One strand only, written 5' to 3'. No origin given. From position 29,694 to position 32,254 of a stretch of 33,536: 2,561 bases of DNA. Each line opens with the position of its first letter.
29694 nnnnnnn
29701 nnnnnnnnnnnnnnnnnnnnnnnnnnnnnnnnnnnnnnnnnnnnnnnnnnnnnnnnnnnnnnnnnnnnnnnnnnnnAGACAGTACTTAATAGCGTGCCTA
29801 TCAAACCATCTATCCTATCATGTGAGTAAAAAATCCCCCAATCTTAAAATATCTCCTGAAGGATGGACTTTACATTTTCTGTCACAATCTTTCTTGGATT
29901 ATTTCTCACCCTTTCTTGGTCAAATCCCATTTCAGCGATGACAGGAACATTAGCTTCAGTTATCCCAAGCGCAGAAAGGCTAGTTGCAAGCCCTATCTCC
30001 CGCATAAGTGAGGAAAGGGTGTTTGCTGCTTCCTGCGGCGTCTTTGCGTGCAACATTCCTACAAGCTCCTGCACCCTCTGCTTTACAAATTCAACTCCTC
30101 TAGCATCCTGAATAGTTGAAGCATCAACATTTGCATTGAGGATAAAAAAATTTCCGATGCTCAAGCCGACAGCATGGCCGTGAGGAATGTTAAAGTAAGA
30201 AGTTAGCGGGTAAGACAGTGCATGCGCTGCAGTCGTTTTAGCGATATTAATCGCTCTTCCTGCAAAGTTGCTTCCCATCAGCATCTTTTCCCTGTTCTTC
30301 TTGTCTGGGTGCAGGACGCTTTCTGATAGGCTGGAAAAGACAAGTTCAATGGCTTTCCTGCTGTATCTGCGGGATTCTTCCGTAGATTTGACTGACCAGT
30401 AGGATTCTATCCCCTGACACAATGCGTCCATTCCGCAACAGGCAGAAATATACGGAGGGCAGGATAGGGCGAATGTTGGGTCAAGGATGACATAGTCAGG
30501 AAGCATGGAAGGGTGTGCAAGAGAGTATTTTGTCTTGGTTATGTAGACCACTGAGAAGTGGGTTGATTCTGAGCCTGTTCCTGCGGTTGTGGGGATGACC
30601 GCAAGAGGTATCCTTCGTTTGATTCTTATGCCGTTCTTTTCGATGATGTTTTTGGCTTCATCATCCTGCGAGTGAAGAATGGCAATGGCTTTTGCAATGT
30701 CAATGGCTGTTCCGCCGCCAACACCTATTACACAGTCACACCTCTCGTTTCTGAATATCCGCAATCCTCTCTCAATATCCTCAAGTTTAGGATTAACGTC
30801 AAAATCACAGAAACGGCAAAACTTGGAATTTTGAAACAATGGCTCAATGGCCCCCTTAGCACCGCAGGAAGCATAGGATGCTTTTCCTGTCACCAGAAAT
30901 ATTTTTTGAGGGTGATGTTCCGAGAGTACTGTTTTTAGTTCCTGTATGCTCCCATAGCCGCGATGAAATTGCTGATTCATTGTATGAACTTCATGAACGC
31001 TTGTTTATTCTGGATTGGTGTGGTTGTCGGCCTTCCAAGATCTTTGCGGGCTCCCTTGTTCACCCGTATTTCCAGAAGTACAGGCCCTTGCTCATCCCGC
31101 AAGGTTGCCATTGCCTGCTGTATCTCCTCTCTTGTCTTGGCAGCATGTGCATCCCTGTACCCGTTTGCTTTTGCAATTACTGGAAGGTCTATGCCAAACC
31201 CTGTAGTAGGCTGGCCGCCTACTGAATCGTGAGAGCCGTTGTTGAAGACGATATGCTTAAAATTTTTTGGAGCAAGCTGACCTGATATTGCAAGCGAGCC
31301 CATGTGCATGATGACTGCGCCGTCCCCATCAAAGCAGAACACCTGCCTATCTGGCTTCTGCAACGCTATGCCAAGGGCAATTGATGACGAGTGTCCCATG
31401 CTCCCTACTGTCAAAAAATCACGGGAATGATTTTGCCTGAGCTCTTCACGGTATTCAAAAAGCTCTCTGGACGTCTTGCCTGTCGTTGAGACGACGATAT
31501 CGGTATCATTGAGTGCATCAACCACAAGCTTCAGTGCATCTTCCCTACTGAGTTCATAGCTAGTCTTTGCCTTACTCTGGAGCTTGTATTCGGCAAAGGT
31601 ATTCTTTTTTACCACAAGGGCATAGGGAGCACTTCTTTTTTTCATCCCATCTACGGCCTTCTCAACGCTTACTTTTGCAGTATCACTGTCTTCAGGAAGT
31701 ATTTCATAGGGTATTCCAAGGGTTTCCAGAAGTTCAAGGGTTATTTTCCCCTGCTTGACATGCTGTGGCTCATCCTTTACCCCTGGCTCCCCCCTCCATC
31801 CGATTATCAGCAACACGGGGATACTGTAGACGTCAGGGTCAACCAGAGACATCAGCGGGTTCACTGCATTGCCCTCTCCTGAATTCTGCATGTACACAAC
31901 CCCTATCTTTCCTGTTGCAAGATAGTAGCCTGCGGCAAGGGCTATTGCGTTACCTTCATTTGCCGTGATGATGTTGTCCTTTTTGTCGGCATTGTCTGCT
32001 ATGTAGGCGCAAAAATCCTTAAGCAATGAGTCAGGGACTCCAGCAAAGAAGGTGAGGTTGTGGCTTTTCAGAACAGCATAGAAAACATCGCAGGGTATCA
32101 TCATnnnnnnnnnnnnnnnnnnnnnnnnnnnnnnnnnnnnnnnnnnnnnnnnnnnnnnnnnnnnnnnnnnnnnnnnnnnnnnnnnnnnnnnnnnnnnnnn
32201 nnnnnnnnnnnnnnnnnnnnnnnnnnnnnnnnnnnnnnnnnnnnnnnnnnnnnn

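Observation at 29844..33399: Self-contained Fom1-like phosphonate module predicted to make CMP-activated 2-hydroxyethylphosphonate next to glycan genes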

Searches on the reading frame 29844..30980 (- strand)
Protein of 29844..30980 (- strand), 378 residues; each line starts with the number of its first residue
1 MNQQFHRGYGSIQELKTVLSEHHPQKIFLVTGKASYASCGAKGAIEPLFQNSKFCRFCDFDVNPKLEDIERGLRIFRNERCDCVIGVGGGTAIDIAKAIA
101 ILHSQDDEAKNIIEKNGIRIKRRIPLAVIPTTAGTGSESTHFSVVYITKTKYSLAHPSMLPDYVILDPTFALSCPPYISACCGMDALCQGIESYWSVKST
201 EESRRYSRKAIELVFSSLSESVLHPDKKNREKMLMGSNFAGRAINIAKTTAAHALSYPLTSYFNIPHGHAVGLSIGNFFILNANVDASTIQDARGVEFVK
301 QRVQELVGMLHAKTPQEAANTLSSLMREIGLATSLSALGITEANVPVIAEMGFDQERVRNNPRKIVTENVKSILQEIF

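Call 5: search_protein_families(library=pfam, proteins=[window:29844-30980:-], max_evalue=0.001)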
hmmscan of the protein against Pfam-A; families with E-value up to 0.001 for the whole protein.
window:29844-30980:- (378 aa): 3 families
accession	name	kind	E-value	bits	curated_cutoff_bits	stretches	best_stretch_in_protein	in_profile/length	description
PF00465.25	Fe-ADH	-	4.5e-43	147.2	31.3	1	4-168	3-168/168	Iron-containing alcohol dehydrogenase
PF25137.1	ADH_Fe_C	-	4.4e-36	124.8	27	1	180-377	2-193/194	Fe-containing alcohol dehydrogenase family, C-terminal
PF13685.12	Fe-ADH_2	-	4.9e-13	49.8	28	1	9-102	4-96/149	Iron-containing alcohol dehydrogenase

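Call 10: search_solved_structures(query=window:29844-30980:-, max_evalue=0.001)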
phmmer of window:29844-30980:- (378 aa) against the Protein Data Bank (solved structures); distinct sequences matched with E-value up to 0.001: 50.
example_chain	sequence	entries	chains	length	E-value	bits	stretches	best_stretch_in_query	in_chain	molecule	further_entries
6jko_A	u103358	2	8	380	1.8e-44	155.6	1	28-366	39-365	Methanol dehydrogenase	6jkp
1vhd_A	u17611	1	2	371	2.9e-38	135.2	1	26-275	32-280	alcohol dehydrogenase, iron-containing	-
1o2d_A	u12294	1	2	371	2.9e-38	135.2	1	26-275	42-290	Alcohol dehydrogenase, iron-containing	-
5br4_A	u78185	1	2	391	1.4e-36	129.7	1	6-372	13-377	Lactaldehyde reductase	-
7qnj_AAA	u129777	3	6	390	9.6e-36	126.9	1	6-372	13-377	Lactaldehyde reductase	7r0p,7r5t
8zrl_A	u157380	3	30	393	9.7e-36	126.9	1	8-375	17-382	NAD-dependent methanol dehydrogenase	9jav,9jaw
7qlg_AAA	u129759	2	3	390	1.5e-35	126.2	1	6-372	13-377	Lactaldehyde reductase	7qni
7qls_AAA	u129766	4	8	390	1.8e-35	126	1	6-372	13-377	Lactaldehyde reductase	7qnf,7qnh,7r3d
7qlq_AAA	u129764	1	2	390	3e-35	125.3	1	6-372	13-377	Lactaldehyde reductase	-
1rrm_A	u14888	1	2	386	3.2e-35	125.2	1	6-372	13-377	Lactaldehyde reductase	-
2bi4_A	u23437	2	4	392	3.4e-35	125.1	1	6-372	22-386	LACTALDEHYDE REDUCTASE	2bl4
3zdr_A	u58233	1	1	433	4.7e-35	124.6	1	57-372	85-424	ALCOHOL DEHYDROGENASE DOMAIN OF THE BIFUNCTIONAL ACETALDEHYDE DEHYDROGENASE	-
3bfj_A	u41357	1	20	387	1.6e-34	122.8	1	56-377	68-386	1,3-propanediol oxidoreductase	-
8zwd_B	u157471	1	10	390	2.8e-32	115.5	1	8-375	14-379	NAD(P)-dependent methanol dehydrogenase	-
3owo_A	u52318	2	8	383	8.6e-32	113.9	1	62-372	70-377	Alcohol dehydrogenase 2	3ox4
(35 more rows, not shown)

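Call 31: search_protein_families(library=ncbifam, proteins=[window:29844-30980:-], max_evalue=0.001)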
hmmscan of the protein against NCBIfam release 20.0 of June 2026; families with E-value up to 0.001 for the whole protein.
window:29844-30980:- (378 aa): 18 families
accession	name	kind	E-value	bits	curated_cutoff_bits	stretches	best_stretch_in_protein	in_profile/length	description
NF041833.1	Fe_ADH_ErcA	equivalog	2.4e-55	188.2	550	1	8-377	14-381/382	alcohol dehydrogenase-like regulatory protein ErcA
TIGR02638.1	lactal_redase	equivalog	4.4e-51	173.9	523.15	1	3-373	8-378/379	lactaldehyde reductase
NF010378.0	PRK13805.1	equivalog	5.7e-51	173.3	951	1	10-378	470-864/872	bifunctional acetaldehyde-CoA/alcohol dehydrogenase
TIGR03405.1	Phn_Fe-ADH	equivalog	1.5e-49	168.7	423.7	1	23-360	22-351/355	iron-containing alcohol dehydrogenase PsrA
NF007911.0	PRK10624.1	equivalog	5.9e-48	163.7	537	1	2-377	8-381/382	lactaldehyde reductase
NF053866.1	CholDhdGbsBBac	equivalog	1.1e-44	152.7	550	1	5-377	18-390/392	choline dehydrogenase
NF058672.1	4HyButDHCUPNE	equivalog_domain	2.3e-44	152.1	500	1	7-376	12-376/378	4-hydroxybutyrate dehydrogenase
NF050025.1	SulfAcetaldRedSarD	equivalog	1.7e-40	139.1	700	1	7-378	13-385/385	sulfoacetaldehyde reductase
NF011998.0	PRK15454.1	equivalog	1.1e-39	136.3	556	1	64-370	90-387/395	ethanolamine utilization ethanol dehydrogenase EutG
NF007363.0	PRK09860.1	equivalog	2.3e-36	125.8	581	1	11-373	18-378/383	L-threonine dehydrogenase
TIGR04266.1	NDMA_methanol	equivalog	9.3e-24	84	625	1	51-277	65-298/420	NDMA-dependent methanol dehydrogenase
NF011717.0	PRK15138.1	equivalog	1.1e-19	70.8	645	1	8-348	15-356/387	alcohol dehydrogenase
NF006941.0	PRK09423.1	subfamily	2e-17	63.1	336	1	3-199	9-185/367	glycerol dehydrogenase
NF041822.1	daptide_DH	equivalog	1.7e-12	46.9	300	1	79-175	53-156/363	daptide-type RiPP biosynthesis dehydogenase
NF047954.1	PrpdilGlycDhGldA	equivalog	1.6e-09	37.5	700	1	59-198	63-184/365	bifunctional L-1,2-propanediol dehydrogenase/glycerol dehydrogenase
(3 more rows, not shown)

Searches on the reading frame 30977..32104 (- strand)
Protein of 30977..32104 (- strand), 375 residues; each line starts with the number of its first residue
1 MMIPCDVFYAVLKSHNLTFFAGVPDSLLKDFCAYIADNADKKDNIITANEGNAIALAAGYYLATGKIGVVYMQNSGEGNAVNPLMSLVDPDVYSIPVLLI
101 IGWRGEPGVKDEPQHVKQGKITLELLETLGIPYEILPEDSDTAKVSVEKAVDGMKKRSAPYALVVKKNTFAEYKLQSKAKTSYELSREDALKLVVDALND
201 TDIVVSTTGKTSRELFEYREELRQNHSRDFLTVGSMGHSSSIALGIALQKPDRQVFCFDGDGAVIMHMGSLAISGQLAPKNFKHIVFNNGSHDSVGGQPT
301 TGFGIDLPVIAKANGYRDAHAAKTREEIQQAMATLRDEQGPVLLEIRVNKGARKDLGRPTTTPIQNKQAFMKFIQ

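Call 5: search_protein_families(library=pfam, proteins=[window:30977-32104:-], max_evalue=0.001)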
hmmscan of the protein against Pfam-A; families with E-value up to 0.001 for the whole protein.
window:30977-32104:- (375 aa): 2 families
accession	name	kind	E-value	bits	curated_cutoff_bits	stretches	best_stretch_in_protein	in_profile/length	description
PF02775.26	TPP_enzyme_C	-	7.4e-19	68.5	21.9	1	209-346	3-151/151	Thiamine pyrophosphate enzyme, C-terminal TPP binding domain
PF02776.23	TPP_enzyme_N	-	1e-16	61.2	26.8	1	6-118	5-111/119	Thiamine pyrophosphate enzyme, N-terminal TPP binding domain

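Call 9: search_solved_structures(query=window:30977-32104:-, max_evalue=0.001)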
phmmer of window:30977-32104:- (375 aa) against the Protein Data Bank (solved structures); distinct sequences matched with E-value up to 0.001: 78 (the best 60 are shown).
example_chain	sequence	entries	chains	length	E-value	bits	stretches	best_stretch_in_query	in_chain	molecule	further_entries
9iz3_B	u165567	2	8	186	2.1e-21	79.7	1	186-370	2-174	Putative phosphonopyruvate decarboxylase beta subunit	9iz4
9iz3_A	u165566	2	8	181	7e-18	68.1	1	9-167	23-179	Putative phosphonopyruvate decarboxylase alpha subunit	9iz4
7orx_AAA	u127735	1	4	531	7.6e-11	45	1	200-349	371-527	Probable benzoylformate decarboxylase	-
1jsc_A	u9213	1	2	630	8.7e-10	41.5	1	153-350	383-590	ACETOHYDROXY-ACID SYNTHASE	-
6u9d_A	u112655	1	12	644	9.4e-10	41.4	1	153-350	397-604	Acetolactate synthase catalytic subunit, mitochondrial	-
1n0h_A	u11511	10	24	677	1.1e-09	41.1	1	153-350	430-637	Acetolactate synthase | Acetolactate synthase, mitochondrial | Acetolactate synthase catalytic subunit, mitochondrial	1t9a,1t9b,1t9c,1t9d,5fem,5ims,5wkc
6lpi_A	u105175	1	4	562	1.2e-08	37.8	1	193-291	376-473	Acetolactate synthase isozyme 1 large subunit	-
4gpe_A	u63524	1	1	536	8.7e-08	34.9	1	194-348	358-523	Benzoylformate decarboxylase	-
6qsi_A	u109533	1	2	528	1.9e-07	33.8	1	188-346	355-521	Benzoylformate decarboxylase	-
4mpr_A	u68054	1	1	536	2.2e-07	33.6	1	194-348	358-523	Benzoylformate decarboxylase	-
4mq5_A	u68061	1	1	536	2.3e-07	33.6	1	194-348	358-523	Benzoylformate decarboxylase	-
4qel_A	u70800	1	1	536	2.6e-07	33.4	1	194-348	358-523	Benzoylformate decarboxylase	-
1po7_A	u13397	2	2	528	2.6e-07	33.4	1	194-347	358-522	Benzoylformate decarboxylase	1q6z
4mpj_A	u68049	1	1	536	2.7e-07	33.3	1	194-348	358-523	Benzoylformate decarboxylase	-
4ju9_A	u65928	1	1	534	2.7e-07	33.3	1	194-347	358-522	Benzoylformate decarboxylase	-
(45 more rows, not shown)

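Call 31: search_protein_families(library=ncbifam, proteins=[window:30977-32104:-], max_evalue=0.001)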
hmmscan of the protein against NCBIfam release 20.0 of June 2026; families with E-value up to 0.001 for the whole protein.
window:30977-32104:- (375 aa): 46 families (the best 25 are shown)
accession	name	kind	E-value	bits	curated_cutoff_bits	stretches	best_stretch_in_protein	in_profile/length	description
TIGR03297.1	Ppyr-DeCO2ase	equivalog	2e-153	510.7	312.5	1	17-374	2-360/360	phosphonopyruvate decarboxylase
TIGR03846.1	sulfopy_beta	equivalog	1e-35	123.3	221.5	1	187-374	1-181/182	sulfopyruvate decarboxylase subunit beta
NF004813.0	PRK06163.1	equivalog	1.7e-28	99.7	240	1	183-372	11-194/202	hypothetical protein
TIGR03845.1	sulfopyru_alph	equivalog_domain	1.2e-25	90.3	147.95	1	8-168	4-158/160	sulfopyruvate decarboxylase subunit alpha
NF005485.1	PRK07092.1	equivalog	4.9e-15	55.3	493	1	172-350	335-520/523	benzoylformate decarboxylase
TIGR00118.1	acolac_lg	equivalog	6.9e-14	51.2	538.35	2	181-350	357-536/557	biosynthetic-type acetolactate synthase large subunit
NF005228.0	PRK06725.1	equivalog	8.9e-14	50.6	991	2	170-273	360-462/571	acetolactate synthase large subunit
NF006052.0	PRK08199.1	subfamily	2e-13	49.5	539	1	150-350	331-539/559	thiamine pyrophosphate protein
NF006203.0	PRK08327.1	equivalog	3.1e-13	49.1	456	2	167-295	369-494/571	thiamine pyrophosphate-requiring protein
NF006016.1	PRK08155.1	equivalog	3.1e-13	49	870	1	186-300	361-474/554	acetolactate synthase large subunit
NF005760.0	PRK07586.1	equivalog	4.2e-12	45.8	363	1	163-271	315-422/514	acetolactate synthase large subunit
NF006524.0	PRK08978.1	equivalog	5.8e-12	44.7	738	1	190-272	357-439/548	acetolactate synthase 2 catalytic subunit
NF005860.0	PRK07789.1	equivalog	2.2e-11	42.8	881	2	40-104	71-133/615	acetolactate synthase large subunit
NF004710.0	PRK06048.1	equivalog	6.9e-11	41.3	976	1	193-293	374-472/561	acetolactate synthase large subunit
NF005651.0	PRK07418.1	subfamily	7.2e-11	41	942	1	233-351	434-562/617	acetolactate synthase large subunit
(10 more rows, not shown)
